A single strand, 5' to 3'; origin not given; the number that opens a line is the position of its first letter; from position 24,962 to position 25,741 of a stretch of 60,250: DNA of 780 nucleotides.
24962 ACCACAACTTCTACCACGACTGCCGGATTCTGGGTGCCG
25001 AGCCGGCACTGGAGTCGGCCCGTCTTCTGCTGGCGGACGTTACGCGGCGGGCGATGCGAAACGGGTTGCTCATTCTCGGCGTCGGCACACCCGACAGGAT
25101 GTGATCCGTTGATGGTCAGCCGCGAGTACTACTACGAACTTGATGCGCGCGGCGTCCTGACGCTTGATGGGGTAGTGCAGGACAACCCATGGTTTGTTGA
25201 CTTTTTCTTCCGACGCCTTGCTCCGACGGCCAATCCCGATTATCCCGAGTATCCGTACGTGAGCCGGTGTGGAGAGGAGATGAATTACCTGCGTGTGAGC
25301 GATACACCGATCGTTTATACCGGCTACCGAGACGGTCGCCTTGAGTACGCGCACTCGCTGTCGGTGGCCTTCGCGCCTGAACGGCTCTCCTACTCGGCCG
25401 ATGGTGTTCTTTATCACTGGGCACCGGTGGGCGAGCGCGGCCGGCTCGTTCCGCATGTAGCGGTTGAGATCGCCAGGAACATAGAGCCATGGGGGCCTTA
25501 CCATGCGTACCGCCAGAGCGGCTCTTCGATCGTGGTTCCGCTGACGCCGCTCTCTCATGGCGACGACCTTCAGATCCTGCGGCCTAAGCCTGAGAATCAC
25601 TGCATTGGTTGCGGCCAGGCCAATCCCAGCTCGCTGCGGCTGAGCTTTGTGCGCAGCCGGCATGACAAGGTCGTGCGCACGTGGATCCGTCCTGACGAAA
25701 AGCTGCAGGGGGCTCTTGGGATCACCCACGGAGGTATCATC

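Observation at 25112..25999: Bacterial DUF4505 (C8orf82-like) domain fused to a PaaI acyl-CoA thioesterase: a Rosetta-stone clue for an uncharacterised eukaryotic protein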

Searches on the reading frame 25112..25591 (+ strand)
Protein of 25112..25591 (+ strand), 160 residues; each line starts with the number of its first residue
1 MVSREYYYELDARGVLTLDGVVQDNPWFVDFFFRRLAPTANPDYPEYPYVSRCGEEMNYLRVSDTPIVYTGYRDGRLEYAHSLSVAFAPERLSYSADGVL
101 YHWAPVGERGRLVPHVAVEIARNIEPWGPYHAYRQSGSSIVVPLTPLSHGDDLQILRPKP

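Call 3: search_protein_families(library=pfam, proteins=[window:25112-25591:+], max_evalue=1)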
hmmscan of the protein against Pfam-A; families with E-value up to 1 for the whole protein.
window:25112-25591:+ (160 aa): 1 family
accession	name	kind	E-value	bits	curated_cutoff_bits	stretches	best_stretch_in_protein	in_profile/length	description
PF14956.11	DUF4505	-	1.2e-18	68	27.3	1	3-124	9-150/177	Domain of unknown function (DUF4505)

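Call 24: search_protein_representatives(alignment_id=A2)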
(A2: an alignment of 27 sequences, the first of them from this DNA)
Query: 27 sequences, 136 profile positions. Proteins with E-value up to 0.001 (for the whole library): 916; up to 1e-10: 509; up to 1e-30: 29. The best 150 are listed.
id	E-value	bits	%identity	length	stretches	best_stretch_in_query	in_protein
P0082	2.6e-63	228.7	-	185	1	2-135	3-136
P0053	3.1e-61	221.9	-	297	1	2-135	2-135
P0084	1.6e-51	190.5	-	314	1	3-134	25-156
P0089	1.6e-48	180.8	-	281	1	3-134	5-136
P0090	2.6e-48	180.1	-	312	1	3-134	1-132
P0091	1.3e-45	171.4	-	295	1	3-135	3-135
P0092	1.8e-44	167.7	-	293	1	2-135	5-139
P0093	2.8e-44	167.1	-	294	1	3-134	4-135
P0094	9.6e-43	162.1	-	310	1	3-135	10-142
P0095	5.7e-41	156.3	-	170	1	3-131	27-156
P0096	3.4e-40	153.8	-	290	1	3-135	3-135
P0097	4.2e-40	153.5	-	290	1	3-134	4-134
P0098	6.4e-40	152.9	-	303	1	2-135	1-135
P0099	1.5e-37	145.2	-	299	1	2-135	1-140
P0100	1.7e-36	141.9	-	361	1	3-133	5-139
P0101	2.9e-36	141.1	-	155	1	3-131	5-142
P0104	1.4e-34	135.6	-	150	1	3-133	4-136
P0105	2.3e-34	134.9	-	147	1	3-133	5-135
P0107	3.7e-33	131.0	-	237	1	3-127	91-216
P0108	4.4e-33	130.8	-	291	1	3-134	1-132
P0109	4.5e-33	130.8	-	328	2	42-134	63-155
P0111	1.2e-31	126.1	-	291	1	2-135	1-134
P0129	2.4e-26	109.0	-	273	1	22-133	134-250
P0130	2.9e-26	108.7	-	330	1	3-124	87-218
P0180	9.0e-21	90.9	-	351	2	3-62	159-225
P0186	2.7e-20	89.4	-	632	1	3-122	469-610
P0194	6.5e-20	88.2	-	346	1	3-107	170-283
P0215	2.6e-19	86.2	-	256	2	3-72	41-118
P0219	4.4e-19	85.5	-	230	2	3-72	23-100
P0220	4.5e-19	85.4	-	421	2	3-83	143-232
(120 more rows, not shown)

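Call 33: find_homologous_proteins(query=A3, max_evalue=0.00001)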
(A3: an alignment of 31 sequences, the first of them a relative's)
Query A3 (31 sequences) (146 aa, profile of the alignment): 35 proteins with E <= 0.00001 among 678 candidates.
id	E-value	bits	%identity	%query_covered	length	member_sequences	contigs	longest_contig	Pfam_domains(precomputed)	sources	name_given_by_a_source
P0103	8.3e-53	196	100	100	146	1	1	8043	PF14956.12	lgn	-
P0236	6.0e-50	187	61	97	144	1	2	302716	PF14956.12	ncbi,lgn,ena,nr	ncbi:MAG: DUF4505 family protein [Leptospiraceae bacterium]|nr:DUF4505 family protein [Leptospiracea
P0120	2.6e-48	182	50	83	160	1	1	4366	PF14956.12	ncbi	-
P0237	5.9e-47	177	43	96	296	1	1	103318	PF14956.12,PF03061.29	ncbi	-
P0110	1.1e-46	176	33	97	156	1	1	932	PF14956.12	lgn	-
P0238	2.1e-46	175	49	83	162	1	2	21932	PF14956.12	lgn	-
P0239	2.1e-46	175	43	96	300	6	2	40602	PF14956.12,PF03061.29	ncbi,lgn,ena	-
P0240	1.6e-44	169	46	92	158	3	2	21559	PF14956.12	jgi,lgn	jgi:hypothetical protein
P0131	2.0e-43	166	41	97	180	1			PF14956.12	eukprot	eukprot:c14564_g1_i1.p1 GENE.c14564_g1_i1~~c14564_g1_i1.p1 ORF type:complete len:181 (+),score=42.29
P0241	4.2e-42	162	48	88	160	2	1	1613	PF14956.12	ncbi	-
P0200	8.4e-37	144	42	84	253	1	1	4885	PF14956.12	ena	-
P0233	1.4e-35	140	27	95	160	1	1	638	PF14956.12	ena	-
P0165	6.1e-35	138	25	81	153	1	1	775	PF14956.12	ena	-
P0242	1.1e-34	137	24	97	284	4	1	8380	PF03061.29,PF13279.13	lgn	-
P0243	4.4e-33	132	34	68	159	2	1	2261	PF14956.12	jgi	jgi:hypothetical protein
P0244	9.5e-33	131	33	71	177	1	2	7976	PF14956.12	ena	-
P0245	3.4e-32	129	35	68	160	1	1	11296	PF14956.12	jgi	jgi:hypothetical protein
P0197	8.3e-32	128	32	68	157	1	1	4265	PF14956.12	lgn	-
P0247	1.7e-31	127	33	92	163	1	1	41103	PF14956.12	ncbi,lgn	-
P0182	2.4e-31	127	39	96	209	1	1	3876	PF14956.12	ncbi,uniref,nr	ncbi:hypothetical protein EV182_002349 [Spiromyces aspiralis]|uniref:Uncharacterized protein n=1 Tax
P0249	4.9e-29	119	28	89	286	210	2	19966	PF03061.29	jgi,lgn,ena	jgi:acyl-coenzyme A thioesterase PaaI-like protein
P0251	5.4e-28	116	36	82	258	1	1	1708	PF14956.12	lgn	-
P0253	1.1e-27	115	30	82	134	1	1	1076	PF14956.12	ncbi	-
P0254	1.5e-27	114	36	84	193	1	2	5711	PF14956.12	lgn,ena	-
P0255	2.3e-27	114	32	69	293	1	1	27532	PF14956.12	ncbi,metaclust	ncbi:hypothetical protein RFI_17827, partial [Reticulomyxa filosa]|metaclust:status=active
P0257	8.6e-26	109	34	70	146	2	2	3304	PF14956.12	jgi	jgi:hypothetical protein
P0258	8.5e-23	99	39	66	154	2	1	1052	PF14956.12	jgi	-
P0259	1.1e-20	92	42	45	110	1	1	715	PF14956.12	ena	-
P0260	1.2e-18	85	43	45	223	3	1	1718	PF14956.12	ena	-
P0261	1.7e-15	75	48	42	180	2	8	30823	PF14956.12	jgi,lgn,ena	-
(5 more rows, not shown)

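Call 34: predict_structure(alignment_id=A2)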
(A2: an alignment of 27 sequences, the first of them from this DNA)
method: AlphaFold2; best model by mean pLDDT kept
length: 136 residues; sequences in the alignment: 27
mean_pLDDT: 94.8   pTM: 0.86
mean pLDDT of the five models: 94.8, 94.7, 93.4, 92.5, 86.8
residues with pLDDT >= 90: 125; 70-90: 8; 50-70: 3; < 50: 0
segments of 3 or more residues with pLDDT < 50: none
pLDDT, mean of each block of 10 residues (from residue 1): 89 98 97 97 96 94 98 96 96 95 97 96 91 83
secondary structure, 60 per line:
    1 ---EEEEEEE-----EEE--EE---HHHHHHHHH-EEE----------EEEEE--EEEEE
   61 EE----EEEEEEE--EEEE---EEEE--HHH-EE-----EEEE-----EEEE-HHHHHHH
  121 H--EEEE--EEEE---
elements in order: E4-10 E16-18 H26-34 E36-38 E49-53 E56-62 E67-73 E76-79 E83-86 E100-103 E109-112 H114-121 E124-127 E130-133

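Call 36: find_encoding_contigs(protein=P0236, flank=6000, max_places=2)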
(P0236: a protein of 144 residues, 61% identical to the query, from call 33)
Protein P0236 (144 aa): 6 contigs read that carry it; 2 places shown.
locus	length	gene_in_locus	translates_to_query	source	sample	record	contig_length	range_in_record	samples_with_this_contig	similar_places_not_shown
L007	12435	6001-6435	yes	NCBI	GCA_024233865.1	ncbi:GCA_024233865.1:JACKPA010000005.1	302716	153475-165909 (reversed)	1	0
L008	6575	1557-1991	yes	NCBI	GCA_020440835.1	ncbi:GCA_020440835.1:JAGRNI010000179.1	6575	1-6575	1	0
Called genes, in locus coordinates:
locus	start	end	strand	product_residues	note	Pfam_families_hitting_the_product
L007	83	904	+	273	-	PF12784:PDDEXK_2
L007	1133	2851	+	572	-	-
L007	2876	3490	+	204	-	PF03006:HlyIII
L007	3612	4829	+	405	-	PF02515:CoA_transf_3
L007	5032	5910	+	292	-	PF01609:DDE_Tnp_1, PF13612:DDE_Tnp_1_3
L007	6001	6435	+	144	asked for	PF14956:DUF4505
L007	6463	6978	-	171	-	PF08645:PNK3P, PF13419:HAD_2, PF00702:Hydrolase, PF13242:Hydrolase_like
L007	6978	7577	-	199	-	PF13580:SIS_2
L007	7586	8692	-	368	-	PF00108:Thiolase_N, PF08545:ACP_syn_III (faint), PF02803:Thiolase_C, PF22691:Thiolase_C_1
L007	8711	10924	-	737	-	PF00982:Glyco_transf_20, PF02358:Trehalose_PPase, PF08282:Hydrolase_3 (faint)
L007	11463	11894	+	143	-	PF03534:SpvB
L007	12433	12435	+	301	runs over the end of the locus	-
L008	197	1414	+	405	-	PF02515:CoA_transf_3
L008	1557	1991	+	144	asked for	PF14956:DUF4505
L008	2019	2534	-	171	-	PF08645:PNK3P, PF13419:HAD_2, PF00702:Hydrolase, PF13242:Hydrolase_like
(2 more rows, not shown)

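Call 37: find_encoding_contigs(protein=P0247, flank=6000, max_places=2)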
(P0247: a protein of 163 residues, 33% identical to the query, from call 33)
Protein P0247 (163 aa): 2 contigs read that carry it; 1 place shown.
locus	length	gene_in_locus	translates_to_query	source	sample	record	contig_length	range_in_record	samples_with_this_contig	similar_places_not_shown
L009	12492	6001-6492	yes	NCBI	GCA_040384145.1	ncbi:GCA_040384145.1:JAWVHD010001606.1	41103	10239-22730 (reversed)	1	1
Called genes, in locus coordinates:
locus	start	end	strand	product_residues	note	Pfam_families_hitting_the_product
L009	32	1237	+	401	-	-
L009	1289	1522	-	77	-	-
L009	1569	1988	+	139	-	-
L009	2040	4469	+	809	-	PF13360:PQQ_2 (faint), PF13570:Beta-prop_ACSF4 (weak), PF07714:PK_Tyr_Ser-Thr, PF00069:Pkinase, PF14531:Kinase-like (weak), PF06479:Ribonuc_2-5A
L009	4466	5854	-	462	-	PF04801:RPC5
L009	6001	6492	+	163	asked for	PF14956:DUF4505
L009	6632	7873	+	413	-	PF00246:Peptidase_M14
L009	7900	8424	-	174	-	-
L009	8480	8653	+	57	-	-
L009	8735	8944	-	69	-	-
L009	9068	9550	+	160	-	-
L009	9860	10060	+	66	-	-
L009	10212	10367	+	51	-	PF01922:SRP19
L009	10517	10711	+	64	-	-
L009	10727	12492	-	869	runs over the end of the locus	PF13589:HATPase_c_3, PF01119:DNA_mis_repair, PF16413:Mlh1_C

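Call 38: find_encoding_contigs(protein=P0249, flank=6000, max_places=3)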
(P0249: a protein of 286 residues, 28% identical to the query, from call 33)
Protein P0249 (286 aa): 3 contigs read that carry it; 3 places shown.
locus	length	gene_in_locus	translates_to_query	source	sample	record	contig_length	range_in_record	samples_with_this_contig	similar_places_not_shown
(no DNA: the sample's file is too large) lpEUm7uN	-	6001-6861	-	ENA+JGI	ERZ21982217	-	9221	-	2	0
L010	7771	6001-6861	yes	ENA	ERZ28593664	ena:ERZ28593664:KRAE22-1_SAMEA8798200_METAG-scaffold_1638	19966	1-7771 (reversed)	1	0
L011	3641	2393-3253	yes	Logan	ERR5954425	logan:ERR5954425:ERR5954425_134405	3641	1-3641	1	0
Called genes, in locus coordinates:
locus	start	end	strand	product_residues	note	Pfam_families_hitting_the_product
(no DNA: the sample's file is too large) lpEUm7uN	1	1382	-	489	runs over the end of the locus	PF00932:LTD (weak)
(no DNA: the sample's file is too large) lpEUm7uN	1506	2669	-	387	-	PF02771:Acyl-CoA_dh_N, PF02770:Acyl-CoA_dh_M, PF00441:Acyl-CoA_dh_1, PF08028:Acyl-CoA_dh_2 (weak)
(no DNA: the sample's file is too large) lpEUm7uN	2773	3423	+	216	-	PF00535:Glycos_transf_2, PF10111:Glyco_tranf_2_2, PF13641:Glyco_tranf_2_3 (faint)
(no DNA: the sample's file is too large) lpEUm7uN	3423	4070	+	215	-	PF00730:HhH-GPD, PF00633:HHH (weak)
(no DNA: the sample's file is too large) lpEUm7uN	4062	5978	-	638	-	PF00005:ABC_tran, PF13555:AAA_29 (faint), PF01926:MMR_HSR1 (faint), PF13304:AAA_21 (faint), PF12848:ABC_tran_Xtn, PF00005:ABC_tran, PF16326:ABC_tran_CTD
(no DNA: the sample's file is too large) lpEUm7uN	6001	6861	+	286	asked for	PF03061:4HBT (faint)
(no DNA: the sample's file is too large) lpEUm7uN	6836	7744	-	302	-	PF02541:Ppx-GppA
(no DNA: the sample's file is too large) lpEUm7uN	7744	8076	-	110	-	?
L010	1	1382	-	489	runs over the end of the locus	PF00932:LTD (weak)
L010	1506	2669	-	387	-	PF02771:Acyl-CoA_dh_N, PF02770:Acyl-CoA_dh_M, PF00441:Acyl-CoA_dh_1, PF08028:Acyl-CoA_dh_2 (weak)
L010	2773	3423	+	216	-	PF00535:Glycos_transf_2, PF10111:Glyco_tranf_2_2, PF13641:Glyco_tranf_2_3 (faint)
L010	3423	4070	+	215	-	PF00730:HhH-GPD, PF00633:HHH (weak)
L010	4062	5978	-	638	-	PF00005:ABC_tran, PF13555:AAA_29 (faint), PF01926:MMR_HSR1 (faint), PF13304:AAA_21 (faint), PF12848:ABC_tran_Xtn, PF00005:ABC_tran, PF16326:ABC_tran_CTD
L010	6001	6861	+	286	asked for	PF03061:4HBT (faint)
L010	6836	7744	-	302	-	PF02541:Ppx-GppA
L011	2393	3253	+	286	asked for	PF03061:4HBT (faint)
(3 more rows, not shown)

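Call 39: find_encoding_contigs(protein=P0239, flank=6000, max_places=2)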
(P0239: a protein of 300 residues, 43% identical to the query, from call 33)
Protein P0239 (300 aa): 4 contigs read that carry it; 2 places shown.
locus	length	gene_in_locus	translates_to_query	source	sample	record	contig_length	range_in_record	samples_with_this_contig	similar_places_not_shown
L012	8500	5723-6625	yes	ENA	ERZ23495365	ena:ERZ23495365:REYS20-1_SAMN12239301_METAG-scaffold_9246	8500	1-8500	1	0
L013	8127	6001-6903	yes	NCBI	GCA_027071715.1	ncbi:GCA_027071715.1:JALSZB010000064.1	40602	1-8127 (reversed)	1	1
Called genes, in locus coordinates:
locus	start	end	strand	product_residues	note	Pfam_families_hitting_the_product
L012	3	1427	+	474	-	?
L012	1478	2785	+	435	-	PF01979:Amidohydro_1, PF07969:Amidohydro_3 (weak)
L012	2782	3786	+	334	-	PF03308:MeaB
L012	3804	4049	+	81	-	-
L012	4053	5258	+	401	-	PF01551:Peptidase_M23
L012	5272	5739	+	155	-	PF02580:Tyr_Deacylase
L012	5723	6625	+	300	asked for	PF14956:DUF4505, PF03061:4HBT (faint)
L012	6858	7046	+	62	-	-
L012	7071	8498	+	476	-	?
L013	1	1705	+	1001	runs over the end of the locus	PF22643:NagA_N (faint), PF01979:Amidohydro_1, PF07969:Amidohydro_3 (weak), PF01979:Amidohydro_1, PF07969:Amidohydro_3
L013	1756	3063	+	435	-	PF01979:Amidohydro_1, PF07969:Amidohydro_3 (weak)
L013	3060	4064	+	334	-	PF03308:MeaB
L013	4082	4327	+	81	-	-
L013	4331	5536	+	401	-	PF01551:Peptidase_M23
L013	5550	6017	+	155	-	PF02580:Tyr_Deacylase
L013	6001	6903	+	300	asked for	PF14956:DUF4505, PF03061:4HBT (faint)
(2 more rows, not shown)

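Call 40: find_encoding_contigs(protein=P0237, flank=6000, max_places=2)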
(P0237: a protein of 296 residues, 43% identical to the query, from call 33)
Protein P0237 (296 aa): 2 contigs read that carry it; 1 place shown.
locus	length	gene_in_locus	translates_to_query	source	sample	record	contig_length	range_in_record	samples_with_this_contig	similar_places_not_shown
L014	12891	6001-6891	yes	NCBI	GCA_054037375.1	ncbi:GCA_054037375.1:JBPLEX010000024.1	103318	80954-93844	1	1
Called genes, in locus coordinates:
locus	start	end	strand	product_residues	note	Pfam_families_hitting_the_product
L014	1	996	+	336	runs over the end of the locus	PF03308:MeaB, PF02492:cobW (faint)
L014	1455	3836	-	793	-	PF14870:PSII_BNR (weak), PF15902:Sortilin-Vps10 (faint), PF02012:BNR (faint), PF14870:PSII_BNR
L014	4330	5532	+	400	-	PF01551:Peptidase_M23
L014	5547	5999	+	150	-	PF02580:Tyr_Deacylase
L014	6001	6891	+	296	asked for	PF14956:DUF4505, PF03061:4HBT (weak)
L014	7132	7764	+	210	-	PF00588:SpoU_methylase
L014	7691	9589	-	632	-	PF03169:OPT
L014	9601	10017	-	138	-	PF06103:DUF948 (weak)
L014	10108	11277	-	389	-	PF00291:PALP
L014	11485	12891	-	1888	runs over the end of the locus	PF15711:ILEI (faint), PF01364:Peptidase_C25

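Call 41: fold_search(model_id=the predicted structure, library=pdb)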
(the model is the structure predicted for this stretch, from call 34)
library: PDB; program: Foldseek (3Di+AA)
matches with E <= 10: 401; with E <= 0.001: 3
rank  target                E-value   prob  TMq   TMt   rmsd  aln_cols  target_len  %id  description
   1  2re3_B                4.2e-06  1.00  0.63  0.49   5.3       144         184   14  CRYSTAL STRUCTURE OF a DUF1285 family protein (SPO_0140) FROM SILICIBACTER POMEROYI DSS-3 AT 2.50 A RESOLUTION (released 2007-10-09)
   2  2re3_A                1.1e-05  1.00  0.64  0.50   5.3       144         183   12  CRYSTAL STRUCTURE OF a DUF1285 family protein (SPO_0140) FROM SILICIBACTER POMEROYI DSS-3 AT 2.50 A RESOLUTION (released 2007-10-09)
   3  2ra9                  1.6e-05  1.00  0.61  0.64   4.2       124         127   15  Crystal structure of a duf1285 family protein (sbal_2486) from shewanella baltica os155 at 1.40 A resolution (released 2007-10-16)
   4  1npb_D                1.2e-01  0.11  0.20  0.20  15.2       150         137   11  Crystal structure of the fosfomycin resistance protein from transposon Tn2921 (released 2004-03-02)
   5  4pav_D                1.3e-01  0.15  0.21  0.25  12.5       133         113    8  Structure of hypothetical protein SA1046 from S. aureus. (released 2015-05-06)
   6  3r4q_E                1.4e-01  0.15  0.21  0.21  12.4       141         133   14  Crystal structure of Lactoylglutathione lyase from Agrobacterium tumefaciens (released 2011-04-06)
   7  1npb_A                1.4e-01  0.10  0.20  0.20  15.2       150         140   11  Crystal structure of the fosfomycin resistance protein from transposon Tn2921 (released 2004-03-02)
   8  3r4q_A                1.8e-01  0.10  0.19  0.19  15.7       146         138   12  Crystal structure of Lactoylglutathione lyase from Agrobacterium tumefaciens (released 2011-04-06)
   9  3ey7_B                1.9e-01  0.11  0.20  0.21  13.3       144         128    8  Structure from the mobile metagenome of V. Cholerae. Integron cassette protein VCH_CASS1 (released 2009-01-13)
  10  3zw5_A                1.9e-01  0.10  0.19  0.20  16.0       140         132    7  Crystal structure of the human Glyoxalase domain-containing protein 5 (released 2011-08-10)
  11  4pav_A                2.6e-01  0.10  0.19  0.20  12.4       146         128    8  Structure of hypothetical protein SA1046 from S. aureus. (released 2015-05-06)
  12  3oul                  2.6e-01  0.08  0.18  0.13  12.1       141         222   10  Crystal Structure of toxoflavin-degrading enzyme in a substrate-free form (released 2011-08-10)
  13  3pkw                  2.7e-01  0.08  0.18  0.14  11.4       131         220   11  Crystal Structure of Toxoflavin Lyase (TflA) bound to Mn(II) (released 2011-01-12)
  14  5umq_A                2.7e-01  0.05  0.16  0.17  13.1       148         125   11  Crystal structure of TnmS1, an antibiotic binding protein from Streptomyces sp. CB03234 (released 2018-07-04)
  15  3r4q_C                2.9e-01  0.11  0.21  0.21  14.9       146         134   12  Crystal structure of Lactoylglutathione lyase from Agrobacterium tumefaciens (released 2011-04-06)
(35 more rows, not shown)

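Call 47: search_solved_structures(query=A3, max_evalue=10, show_alignments=3)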
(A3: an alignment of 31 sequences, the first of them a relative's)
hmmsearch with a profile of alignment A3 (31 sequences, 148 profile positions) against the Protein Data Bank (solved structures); distinct sequences matched with E-value up to 10: 2.
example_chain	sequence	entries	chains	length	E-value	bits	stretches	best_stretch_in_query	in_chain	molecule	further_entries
3p86_A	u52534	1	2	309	1.5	12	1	53-86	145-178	Serine/threonine-protein kinase CTR1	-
3ppz_A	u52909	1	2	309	2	11.6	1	53-86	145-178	Serine/threonine-protein kinase CTR1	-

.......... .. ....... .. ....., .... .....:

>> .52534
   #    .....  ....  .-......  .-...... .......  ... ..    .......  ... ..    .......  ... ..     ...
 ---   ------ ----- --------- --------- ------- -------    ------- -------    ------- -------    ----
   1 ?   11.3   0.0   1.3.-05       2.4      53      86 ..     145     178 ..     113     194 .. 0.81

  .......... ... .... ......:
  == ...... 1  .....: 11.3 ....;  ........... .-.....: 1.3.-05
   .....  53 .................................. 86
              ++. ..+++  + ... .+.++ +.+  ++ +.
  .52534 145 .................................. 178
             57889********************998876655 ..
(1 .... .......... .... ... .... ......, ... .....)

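Call 48: search_solved_structures(query=A2, max_evalue=10, show_alignments=2)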
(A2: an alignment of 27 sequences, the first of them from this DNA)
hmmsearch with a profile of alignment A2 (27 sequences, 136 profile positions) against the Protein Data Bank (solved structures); distinct sequences matched with E-value up to 10: 0.
